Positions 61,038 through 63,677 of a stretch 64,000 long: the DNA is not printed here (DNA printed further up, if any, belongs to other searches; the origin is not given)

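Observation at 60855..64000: Cobalamin riboswitch controlling a T9SS-sorted beta-propeller protein plus a BtuB-like receptor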

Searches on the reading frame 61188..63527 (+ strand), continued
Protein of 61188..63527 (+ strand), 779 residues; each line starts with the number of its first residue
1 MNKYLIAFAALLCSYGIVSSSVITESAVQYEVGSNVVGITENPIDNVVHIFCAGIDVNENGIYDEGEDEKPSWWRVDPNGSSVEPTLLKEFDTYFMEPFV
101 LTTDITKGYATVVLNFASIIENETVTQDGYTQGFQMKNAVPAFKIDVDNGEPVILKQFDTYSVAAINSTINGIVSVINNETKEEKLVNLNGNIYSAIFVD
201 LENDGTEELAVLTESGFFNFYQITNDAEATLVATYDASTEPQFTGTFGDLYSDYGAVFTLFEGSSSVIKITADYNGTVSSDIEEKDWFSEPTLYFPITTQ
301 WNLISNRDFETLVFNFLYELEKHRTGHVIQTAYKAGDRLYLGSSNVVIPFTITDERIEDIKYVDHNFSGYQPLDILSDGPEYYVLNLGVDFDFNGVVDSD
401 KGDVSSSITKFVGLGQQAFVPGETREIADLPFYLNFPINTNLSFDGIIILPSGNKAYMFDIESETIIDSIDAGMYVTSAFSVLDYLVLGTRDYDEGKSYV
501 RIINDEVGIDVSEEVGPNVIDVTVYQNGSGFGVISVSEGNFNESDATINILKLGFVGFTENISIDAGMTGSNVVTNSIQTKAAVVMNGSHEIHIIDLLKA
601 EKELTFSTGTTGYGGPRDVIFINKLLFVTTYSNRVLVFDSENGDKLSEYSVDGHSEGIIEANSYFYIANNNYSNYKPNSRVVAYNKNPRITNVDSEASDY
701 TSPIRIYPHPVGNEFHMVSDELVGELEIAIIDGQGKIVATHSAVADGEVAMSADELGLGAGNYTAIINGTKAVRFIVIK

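Call 33: find_related_loci(query=A1, collection=metagenome_contigs, flank=10000)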
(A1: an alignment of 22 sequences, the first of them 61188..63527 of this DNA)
Query A1 (779 aa) in metagenome_contigs; peptide patterns used: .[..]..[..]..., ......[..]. (x = any residue, [..] = any of these).
73 stretches matched a pattern; 6 encode a relative of the query (tblastn E <= 1e-3); 6 distinct loci.
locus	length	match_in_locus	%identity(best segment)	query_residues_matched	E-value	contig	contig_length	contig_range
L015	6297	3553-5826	45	15-779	0e+0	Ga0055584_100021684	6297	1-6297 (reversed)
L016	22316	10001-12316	44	1-779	0e+0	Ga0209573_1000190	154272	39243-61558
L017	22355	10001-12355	42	1-779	0e+0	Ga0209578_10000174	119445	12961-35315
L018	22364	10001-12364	40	1-779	3e-172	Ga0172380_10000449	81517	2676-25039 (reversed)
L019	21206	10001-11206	24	384-769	3e-11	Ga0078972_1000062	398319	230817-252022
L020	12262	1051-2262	22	384-773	7e-10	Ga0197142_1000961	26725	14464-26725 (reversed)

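Call 36: search_protein_families(library=pfam, proteins=[L001:14741-15613:+, L001:15582-16688:+, L013:13394-14296:+, L013:14578-15735:+, L013:9989-11386:+, L003:14237-15109:+, L003:15087-16184:+, L001:12835-14751:+], max_evalue=1)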
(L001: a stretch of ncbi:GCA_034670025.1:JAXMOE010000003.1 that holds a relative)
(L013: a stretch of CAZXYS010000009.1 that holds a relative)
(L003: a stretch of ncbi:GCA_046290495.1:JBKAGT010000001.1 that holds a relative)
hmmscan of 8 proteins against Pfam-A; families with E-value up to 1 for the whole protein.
L001:14741-15613:+ (290 aa): 1 family
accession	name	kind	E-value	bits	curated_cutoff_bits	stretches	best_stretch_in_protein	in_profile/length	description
PF18962.6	Por_Secre_tail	-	0.032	14.9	27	1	234-286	15-72/75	Secretion system C-terminal sorting domain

L001:15582-16688:+ (368 aa): 2 families
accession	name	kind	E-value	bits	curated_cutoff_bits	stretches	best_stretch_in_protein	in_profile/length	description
PF24684.1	Vgb_lyase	-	0.0076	15.5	50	0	94-150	231-285/290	Virginiamycin B lyase family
PF08619.15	Nha1_C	-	0.12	12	23.7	1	333-359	238-264/464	Alkali metal cation/H+ antiporter Nha1 C terminus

L013:13394-14296:+ (300 aa): 3 families
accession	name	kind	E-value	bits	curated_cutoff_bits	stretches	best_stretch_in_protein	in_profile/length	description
PF18962.6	Por_Secre_tail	-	4.2e-06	27.4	27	1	235-298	7-74/75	Secretion system C-terminal sorting domain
PF23643.1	TRAPPC13_C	-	0.042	14.4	27.9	0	239-278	27-63/95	Trafficking protein particle complex subunit 13, C-terminal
PF11589.14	DUF3244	-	0.17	12.3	25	1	231-296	24-93/96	Domain of unknown function (DUF3244)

L013:14578-15735:+ (385 aa): 4 families
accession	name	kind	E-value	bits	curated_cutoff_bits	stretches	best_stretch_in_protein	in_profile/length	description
PF16819.11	DUF5074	-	9.8e-08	31.9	27.2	1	62-121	1-59/353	Domain of unknown function (DUF5074)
PF25174.1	Beta-prop_THOC3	-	0.0049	16.4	305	0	119-227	18-120/272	THOC3 beta-propeller domain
PF08309.17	LVIVD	-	0.0089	15.8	20.2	0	107-122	4-19/42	LVIVD repeat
PF14047.11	DCR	-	0.19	12.3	27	1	35-54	38-57/67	Dppa2/4 conserved region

L013:9989-11386:+ (465 aa): 3 families
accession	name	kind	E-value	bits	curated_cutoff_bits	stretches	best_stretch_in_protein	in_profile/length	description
PF18962.6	Por_Secre_tail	-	3.4e-09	37.3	27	1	385-458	1-70/75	Secretion system C-terminal sorting domain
PF25174.1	Beta-prop_THOC3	-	9e-05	22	305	1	110-285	10-173/272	THOC3 beta-propeller domain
PF22323.1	Aq_1974-like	-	0.15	12.3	27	1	293-324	2-32/64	Uncharacterised protein aq_1974-like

L003:14237-15109:+ (290 aa): 1 family
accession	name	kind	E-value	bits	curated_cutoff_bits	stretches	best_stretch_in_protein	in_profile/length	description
PF18962.6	Por_Secre_tail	-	0.00079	20.1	27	1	236-288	17-74/75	Secretion system C-terminal sorting domain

L003:15087-16184:+ (365 aa): 3 families
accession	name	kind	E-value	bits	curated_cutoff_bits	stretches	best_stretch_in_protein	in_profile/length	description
PF08619.15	Nha1_C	-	0.031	14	23.7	1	330-356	238-264/464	Alkali metal cation/H+ antiporter Nha1 C terminus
PF16261.11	DUF4915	-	0.033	13.9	35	1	176-269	204-296/316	Domain of unknown function (DUF4915)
PF12969.12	DUF3857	-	0.15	12.5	24.6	0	315-354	27-66/170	Domain of Unknown Function with PDB structure (DUF3857)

L001:12835-14751:+ (638 aa): 3 families
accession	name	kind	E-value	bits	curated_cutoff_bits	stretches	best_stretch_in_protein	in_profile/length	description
PF00593.30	TonB_dep_Rec_b-barrel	-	6e-28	99.3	27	1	204-612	10-436/436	TonB dependent receptor-like, beta-barrel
PF07715.20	Plug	-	3.3e-23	82.7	23.9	1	48-148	8-107/107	TonB-dependent Receptor Plug Domain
PF21982.2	RecX_HTH1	-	0.25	11.8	26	1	41-59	3-21/40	RecX, first three-helix domain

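Call 37: search_solved_structures(query=L013:14578-15735:+, max_evalue=1, show_alignments=1)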
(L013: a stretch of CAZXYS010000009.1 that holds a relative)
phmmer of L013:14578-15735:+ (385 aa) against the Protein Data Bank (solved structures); distinct sequences matched with E-value up to 1: 19.
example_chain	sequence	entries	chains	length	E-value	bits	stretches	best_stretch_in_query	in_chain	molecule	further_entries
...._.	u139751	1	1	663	3.4e-35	125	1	34-384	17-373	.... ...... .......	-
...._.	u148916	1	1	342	3.1e-33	118.5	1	56-384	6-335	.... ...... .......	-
8ptd_A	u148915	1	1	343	3.1e-33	118.5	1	56-384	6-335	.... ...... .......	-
8bmx_D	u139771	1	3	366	1.8e-19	73.2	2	40-181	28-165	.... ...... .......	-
8p97_B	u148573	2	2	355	4.1e-19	72.1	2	33-181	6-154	Putative surface layer protein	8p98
8bn0_A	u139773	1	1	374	5.7e-19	71.6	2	60-181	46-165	Putative surface layer protein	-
8bmy_A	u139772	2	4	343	6.3e-19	71.5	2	61-181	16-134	Putative surface layer protein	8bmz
8baz_A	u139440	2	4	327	1.4e-18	70.3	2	62-181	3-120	Surface layer protein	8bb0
8bai_A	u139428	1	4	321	1.4e-18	70.3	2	62-181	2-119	Surface layer protein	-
8okv_B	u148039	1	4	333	1.5e-18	70.2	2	59-181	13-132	Putative surface layer protein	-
3dsm_A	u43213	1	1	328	1.5e-18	70.2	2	62-181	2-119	uncharacterized protein BACUNI_02894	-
8puj_A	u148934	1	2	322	2.2e-18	69.6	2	59-181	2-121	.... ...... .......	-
1l0q_A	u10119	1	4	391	4.9e-07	32.3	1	156-203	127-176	Surface layer protein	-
4per_A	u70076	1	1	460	0.21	13.7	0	54-116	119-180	Ribonuclease Inhibitor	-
2xok_H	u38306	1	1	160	0.78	11.9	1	220-277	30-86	ATP SYNTHASE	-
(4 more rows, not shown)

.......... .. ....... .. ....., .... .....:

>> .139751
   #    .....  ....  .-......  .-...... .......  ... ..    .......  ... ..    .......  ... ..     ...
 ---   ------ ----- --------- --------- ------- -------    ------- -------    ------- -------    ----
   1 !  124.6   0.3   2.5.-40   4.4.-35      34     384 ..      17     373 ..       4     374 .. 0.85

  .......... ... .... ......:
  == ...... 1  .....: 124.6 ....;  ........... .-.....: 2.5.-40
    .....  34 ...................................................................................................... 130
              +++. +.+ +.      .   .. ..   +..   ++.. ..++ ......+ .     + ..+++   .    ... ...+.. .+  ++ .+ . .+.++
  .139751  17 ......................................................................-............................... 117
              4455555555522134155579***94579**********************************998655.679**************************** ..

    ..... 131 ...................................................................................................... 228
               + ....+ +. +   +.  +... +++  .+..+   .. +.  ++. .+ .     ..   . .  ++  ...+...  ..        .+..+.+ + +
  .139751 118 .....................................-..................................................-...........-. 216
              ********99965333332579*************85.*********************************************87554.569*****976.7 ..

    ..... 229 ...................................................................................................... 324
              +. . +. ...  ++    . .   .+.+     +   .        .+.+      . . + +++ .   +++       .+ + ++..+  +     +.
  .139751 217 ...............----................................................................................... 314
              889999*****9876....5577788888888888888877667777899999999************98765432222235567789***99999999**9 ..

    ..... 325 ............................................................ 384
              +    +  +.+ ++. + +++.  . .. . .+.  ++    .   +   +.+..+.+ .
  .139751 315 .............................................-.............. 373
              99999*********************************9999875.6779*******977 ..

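Call 38: search_solved_structures(query=L001:15582-16688:+, max_evalue=1, show_alignments=1)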
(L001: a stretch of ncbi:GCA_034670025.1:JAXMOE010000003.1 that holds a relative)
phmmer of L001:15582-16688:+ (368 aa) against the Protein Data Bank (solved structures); distinct sequences matched with E-value up to 1: 12.
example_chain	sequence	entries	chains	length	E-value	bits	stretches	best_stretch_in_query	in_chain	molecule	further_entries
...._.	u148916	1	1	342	8.1e-21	77.5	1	48-367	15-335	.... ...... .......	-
8ptd_A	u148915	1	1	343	8.2e-21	77.4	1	48-367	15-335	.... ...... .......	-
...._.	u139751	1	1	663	2.5e-20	75.8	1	47-367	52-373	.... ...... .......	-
8bmy_A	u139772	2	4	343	4.9e-09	38.7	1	40-362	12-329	Putative surface layer protein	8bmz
8bn0_A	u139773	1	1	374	6.5e-09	38.3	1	40-362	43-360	Putative surface layer protein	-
8bmx_D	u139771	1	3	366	7.6e-09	38.1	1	40-362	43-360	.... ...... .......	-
8baz_A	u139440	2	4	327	1.2e-08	37.4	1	45-362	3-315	Surface layer protein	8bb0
8bai_A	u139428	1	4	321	1.4e-08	37.2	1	45-362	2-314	Surface layer protein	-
3dsm_A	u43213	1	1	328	1.5e-08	37.1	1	45-362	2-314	uncharacterized protein BACUNI_02894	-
8p97_B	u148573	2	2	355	1.2e-07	34.2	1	45-362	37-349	Putative surface layer protein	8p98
8okv_B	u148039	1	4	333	2.5e-07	33.1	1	45-362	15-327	Putative surface layer protein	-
8puj_A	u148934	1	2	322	5.9e-07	31.8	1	46-362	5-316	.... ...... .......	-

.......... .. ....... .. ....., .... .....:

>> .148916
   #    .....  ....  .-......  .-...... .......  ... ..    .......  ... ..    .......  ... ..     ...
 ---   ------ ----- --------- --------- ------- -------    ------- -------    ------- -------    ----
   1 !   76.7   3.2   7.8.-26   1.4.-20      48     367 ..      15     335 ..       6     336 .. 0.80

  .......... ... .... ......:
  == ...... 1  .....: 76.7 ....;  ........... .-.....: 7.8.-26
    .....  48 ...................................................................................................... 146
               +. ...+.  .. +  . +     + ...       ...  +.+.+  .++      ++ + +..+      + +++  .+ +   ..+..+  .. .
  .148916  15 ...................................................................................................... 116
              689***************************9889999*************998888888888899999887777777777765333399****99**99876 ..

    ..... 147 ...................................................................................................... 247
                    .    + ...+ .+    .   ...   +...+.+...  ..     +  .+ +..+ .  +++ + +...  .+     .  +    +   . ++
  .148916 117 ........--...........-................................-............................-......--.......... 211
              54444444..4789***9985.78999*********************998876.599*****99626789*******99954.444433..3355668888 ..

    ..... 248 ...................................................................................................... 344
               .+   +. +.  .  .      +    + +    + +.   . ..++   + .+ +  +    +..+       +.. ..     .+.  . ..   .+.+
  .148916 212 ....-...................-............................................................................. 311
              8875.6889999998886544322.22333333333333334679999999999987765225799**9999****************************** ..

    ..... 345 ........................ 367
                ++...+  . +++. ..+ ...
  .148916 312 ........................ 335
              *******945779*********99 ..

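Call 44: search_protein_families(library=ncbifam, proteins=[L001:12835-14751:+, L003:12334-14247:+, L001:15582-16688:+, L001:14741-15613:+, L013:9989-11386:+, L002:14808-15233:+], max_evalue=0.01)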
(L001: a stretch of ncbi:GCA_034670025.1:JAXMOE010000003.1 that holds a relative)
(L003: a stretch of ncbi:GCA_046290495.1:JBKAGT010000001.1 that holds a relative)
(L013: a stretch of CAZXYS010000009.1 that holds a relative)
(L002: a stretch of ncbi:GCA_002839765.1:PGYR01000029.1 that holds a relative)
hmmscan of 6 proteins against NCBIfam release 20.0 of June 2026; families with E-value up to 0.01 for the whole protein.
L001:12835-14751:+ (638 aa): 30 families (the best 25 are shown)
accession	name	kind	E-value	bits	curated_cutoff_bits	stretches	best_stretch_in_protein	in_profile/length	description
TIGR01779.1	TonB-B12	equivalog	1.4e-41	142.7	599.7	1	57-637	57-613/614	TonB-dependent vitamin B12 receptor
TIGR01785.1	TonB-hemin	subfamily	8.1e-37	127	316.85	2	46-158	19-133/677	TonB-dependent heme/hemoglobin receptor family protein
TIGR01786.1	TonB-hemlactrns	subfamily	2.1e-35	122.2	323.75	2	394-636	431-717/719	TonB-dependent hemoglobin/transferrin/lactoferrin family receptor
NF007926.1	PRK10641.1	equivalog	3.6e-28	98.5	836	2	56-156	55-156/617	TonB-dependent vitamin B12 receptor BtuB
TIGR01783.1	TonB-siderophor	subfamily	2.2e-25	89.4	223.5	2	438-636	443-647/649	TonB-dependent siderophore receptor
NF010010.0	PRK13483.1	equivalog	3.8e-24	84.6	927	2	17-156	22-165/660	ligand-gated channel protein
NF010012.0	PRK13486.1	equivalog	7.4e-22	77.5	924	2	13-158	9-162/696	TonB-dependent receptor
NF010038.0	PRK13513.1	equivalog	8.1e-21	74.2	942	2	47-170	59-181/659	ligand-gated channel protein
TIGR01782.1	TonB-Xanth-Caul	subfamily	9e-21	73.9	310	2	433-618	631-840/868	TonB-dependent receptor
NF010011.0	PRK13484.1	equivalog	5.7e-16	57.9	1197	2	47-159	48-164/682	IreA family TonB-dependent siderophore receptor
NF049946.1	TonB_dep_CU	exception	8.5e-16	57.4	700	2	64-153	77-169/683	TonB-dependent receptor, CU motif-type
NF038079.1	TonB_sider_MxcH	equivalog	1.1e-15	56.8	925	2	59-161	145-246/792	TonB-dependent siderophore myxochelin receptor MxcH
NF049947.1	TonB_dep_PCPU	exception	3.4e-14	52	800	2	421-627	461-674/685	TonB-dependent receptor, PCPU motif-type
NF007478.2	PRK10064.1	equivalog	1e-13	50.4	745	1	26-155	28-159/663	catecholate siderophore receptor CirA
NF049944.1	TonB_dep_PUIUD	equivalog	2.3e-13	49.4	850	2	439-630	487-678/686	TonB-dependent receptor, PUIUD motif-type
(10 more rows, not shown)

L003:12334-14247:+ (637 aa): 29 families (the best 25 are shown)
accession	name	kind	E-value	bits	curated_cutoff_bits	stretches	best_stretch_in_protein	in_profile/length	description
TIGR01779.1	TonB-B12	equivalog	6.1e-41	140.7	599.7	2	64-181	64-180/614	TonB-dependent vitamin B12 receptor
TIGR01786.1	TonB-hemlactrns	subfamily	1.9e-35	122.4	323.75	2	314-635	356-717/719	TonB-dependent hemoglobin/transferrin/lactoferrin family receptor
TIGR01785.1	TonB-hemin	subfamily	1.2e-34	119.9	316.85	2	50-155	23-130/677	TonB-dependent heme/hemoglobin receptor family protein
NF007926.1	PRK10641.1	equivalog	5.6e-27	94.5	836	2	63-158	62-158/617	TonB-dependent vitamin B12 receptor BtuB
TIGR01783.1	TonB-siderophor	subfamily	1.3e-25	90.2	223.5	2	437-634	443-646/649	TonB-dependent siderophore receptor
NF010010.0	PRK13483.1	equivalog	6.2e-24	84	927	2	48-162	53-171/660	ligand-gated channel protein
TIGR01782.1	TonB-Xanth-Caul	subfamily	2.6e-21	75.6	310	2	432-617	631-840/868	TonB-dependent receptor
NF010038.0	PRK13513.1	equivalog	4e-20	71.9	942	2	63-174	70-185/659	ligand-gated channel protein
NF010012.0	PRK13486.1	equivalog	2.7e-18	65.7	924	2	48-155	45-159/696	TonB-dependent receptor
NF010011.0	PRK13484.1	equivalog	8e-18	64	1197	2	61-165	62-170/682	IreA family TonB-dependent siderophore receptor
NF049947.1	TonB_dep_PCPU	exception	3.1e-17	62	800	2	420-626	461-674/685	TonB-dependent receptor, PCPU motif-type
NF049946.1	TonB_dep_CU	exception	9.8e-17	60.5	700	2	440-635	488-680/683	TonB-dependent receptor, CU motif-type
NF038079.1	TonB_sider_MxcH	equivalog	8.4e-14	50.6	925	1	63-168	149-252/792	TonB-dependent siderophore myxochelin receptor MxcH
NF047944.1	FoxamRcptFoxA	equivalog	1.7e-13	49.7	1300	2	442-616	495-671/697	ferrioxamine B receptor FoxA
NF050067.1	TonBEntbctnRecCfrA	equivalog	3.7e-13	48.7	1200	1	57-172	55-175/698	TonB-dependent ferric enterobactin receptor CfrA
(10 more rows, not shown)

L001:15582-16688:+ (368 aa): 0 families

L001:14741-15613:+ (290 aa): 2 families
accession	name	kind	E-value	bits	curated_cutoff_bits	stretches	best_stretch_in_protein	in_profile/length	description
NF033170.0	lipo_LIC13355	subfamily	3.5e-06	26.4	120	1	77-135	100-159/273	LIC_13355 family lipoprotein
TIGR04183.1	Por_Secre_tail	domain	0.001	19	23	1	231-286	11-68/72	T9SS type A sorting domain-containing protein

L013:9989-11386:+ (465 aa): 3 families
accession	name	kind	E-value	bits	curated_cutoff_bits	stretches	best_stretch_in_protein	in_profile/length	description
TIGR04183.1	Por_Secre_tail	domain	2.7e-07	30.5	23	1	385-461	1-69/72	T9SS type A sorting domain-containing protein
NF038113.1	T9SSA_dep_M36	equivalog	2e-05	23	885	1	364-457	777-862/869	T9SS-dependent M36 family metallopeptidase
TIGR03866.1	PQQ_ABC_repeats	subfamily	0.0049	16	287.3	0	18-72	23-75/310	PQQ-dependent catabolism-associated beta-propeller protein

L002:14808-15233:+ (141 aa): 0 families

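Call 49: search_solved_structures(query=L001:14741-15613:+, max_evalue=5, show_alignments=1)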
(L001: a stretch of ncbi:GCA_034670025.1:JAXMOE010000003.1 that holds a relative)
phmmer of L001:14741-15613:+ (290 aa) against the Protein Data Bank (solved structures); distinct sequences matched with E-value up to 5: 2.
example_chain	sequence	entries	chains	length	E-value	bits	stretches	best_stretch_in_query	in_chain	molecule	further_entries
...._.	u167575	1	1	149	0.45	13.2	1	190-251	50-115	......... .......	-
1i1g_A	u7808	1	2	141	0.75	12.4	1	200-258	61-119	TRANSCRIPTIONAL REGULATOR LRPA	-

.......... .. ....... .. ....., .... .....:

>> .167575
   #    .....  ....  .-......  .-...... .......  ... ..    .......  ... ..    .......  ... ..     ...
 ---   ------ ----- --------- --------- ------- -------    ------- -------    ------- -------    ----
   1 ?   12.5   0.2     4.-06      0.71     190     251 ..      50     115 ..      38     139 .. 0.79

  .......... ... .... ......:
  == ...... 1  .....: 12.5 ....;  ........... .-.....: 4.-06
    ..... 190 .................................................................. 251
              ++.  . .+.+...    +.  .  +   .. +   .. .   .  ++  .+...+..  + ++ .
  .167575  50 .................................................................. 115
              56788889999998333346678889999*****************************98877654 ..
